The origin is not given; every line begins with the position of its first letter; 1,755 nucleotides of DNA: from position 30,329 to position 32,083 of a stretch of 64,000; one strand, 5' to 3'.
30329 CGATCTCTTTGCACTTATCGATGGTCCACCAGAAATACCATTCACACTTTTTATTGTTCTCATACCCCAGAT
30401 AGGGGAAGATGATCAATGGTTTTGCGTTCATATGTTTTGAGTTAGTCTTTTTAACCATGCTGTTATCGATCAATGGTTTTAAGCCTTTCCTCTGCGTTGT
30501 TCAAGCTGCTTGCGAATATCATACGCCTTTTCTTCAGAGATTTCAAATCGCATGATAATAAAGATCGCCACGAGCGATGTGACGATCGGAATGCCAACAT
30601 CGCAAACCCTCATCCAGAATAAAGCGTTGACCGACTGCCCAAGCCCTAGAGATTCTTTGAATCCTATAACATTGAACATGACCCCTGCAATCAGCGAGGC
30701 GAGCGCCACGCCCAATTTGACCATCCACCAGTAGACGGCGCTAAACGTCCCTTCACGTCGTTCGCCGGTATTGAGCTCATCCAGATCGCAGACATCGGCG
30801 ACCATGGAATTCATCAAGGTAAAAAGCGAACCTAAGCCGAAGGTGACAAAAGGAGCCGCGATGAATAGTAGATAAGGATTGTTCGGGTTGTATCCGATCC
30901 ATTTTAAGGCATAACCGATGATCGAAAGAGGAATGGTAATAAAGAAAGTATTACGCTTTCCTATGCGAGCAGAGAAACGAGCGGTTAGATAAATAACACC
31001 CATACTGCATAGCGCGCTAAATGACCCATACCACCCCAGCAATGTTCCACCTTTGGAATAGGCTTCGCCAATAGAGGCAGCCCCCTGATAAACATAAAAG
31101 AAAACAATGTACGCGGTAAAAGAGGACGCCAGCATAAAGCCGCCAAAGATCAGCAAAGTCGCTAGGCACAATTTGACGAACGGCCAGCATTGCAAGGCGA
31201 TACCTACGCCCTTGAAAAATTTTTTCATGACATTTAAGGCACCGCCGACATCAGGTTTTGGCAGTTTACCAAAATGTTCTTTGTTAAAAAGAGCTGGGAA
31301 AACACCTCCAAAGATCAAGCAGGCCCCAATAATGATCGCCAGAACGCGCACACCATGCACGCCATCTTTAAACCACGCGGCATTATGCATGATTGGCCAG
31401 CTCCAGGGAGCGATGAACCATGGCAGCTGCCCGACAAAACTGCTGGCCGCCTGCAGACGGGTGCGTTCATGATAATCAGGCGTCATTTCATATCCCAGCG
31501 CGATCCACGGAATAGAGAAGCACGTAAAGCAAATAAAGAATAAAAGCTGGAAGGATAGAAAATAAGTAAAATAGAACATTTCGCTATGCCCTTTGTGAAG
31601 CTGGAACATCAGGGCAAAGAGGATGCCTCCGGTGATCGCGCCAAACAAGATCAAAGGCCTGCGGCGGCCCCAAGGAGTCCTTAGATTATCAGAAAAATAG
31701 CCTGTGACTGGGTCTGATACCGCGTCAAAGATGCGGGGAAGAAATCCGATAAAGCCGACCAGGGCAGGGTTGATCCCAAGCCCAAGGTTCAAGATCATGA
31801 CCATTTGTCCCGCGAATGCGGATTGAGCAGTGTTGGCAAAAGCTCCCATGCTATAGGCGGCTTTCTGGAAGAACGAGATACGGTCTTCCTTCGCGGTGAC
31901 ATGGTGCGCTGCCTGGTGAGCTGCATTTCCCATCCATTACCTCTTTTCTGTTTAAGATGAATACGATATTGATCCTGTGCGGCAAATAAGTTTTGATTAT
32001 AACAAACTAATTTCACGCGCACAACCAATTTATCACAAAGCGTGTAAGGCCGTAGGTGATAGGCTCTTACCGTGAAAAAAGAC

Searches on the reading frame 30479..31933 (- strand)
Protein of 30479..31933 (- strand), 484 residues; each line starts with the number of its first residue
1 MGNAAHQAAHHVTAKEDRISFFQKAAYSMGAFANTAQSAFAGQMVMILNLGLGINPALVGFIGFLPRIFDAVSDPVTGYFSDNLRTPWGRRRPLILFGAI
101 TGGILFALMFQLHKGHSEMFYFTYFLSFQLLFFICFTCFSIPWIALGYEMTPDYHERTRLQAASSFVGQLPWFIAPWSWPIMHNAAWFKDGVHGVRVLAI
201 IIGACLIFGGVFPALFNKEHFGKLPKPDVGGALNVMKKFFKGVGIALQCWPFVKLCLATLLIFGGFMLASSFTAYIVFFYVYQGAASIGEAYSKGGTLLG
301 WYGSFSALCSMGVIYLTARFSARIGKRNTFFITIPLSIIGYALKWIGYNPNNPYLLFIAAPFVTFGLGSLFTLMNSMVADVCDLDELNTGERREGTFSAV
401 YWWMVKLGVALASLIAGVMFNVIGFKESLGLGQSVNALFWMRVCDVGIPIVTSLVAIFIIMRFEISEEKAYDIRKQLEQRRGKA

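Call 82: search_protein_families(library=pfam, proteins=[window:30479-31933:-], max_evalue=0.00001)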
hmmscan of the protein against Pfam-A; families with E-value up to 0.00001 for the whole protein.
window:30479-31933:- (484 aa): 2 families
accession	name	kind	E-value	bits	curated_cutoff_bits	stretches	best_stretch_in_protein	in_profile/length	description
PF13347.12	MFS_2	-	3.6e-60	204.1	27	1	28-466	3-426/427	MFS/sugar transport protein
PF07690.21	MFS_1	-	2.2e-17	63.5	33.4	1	30-412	5-346/347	Major Facilitator Superfamily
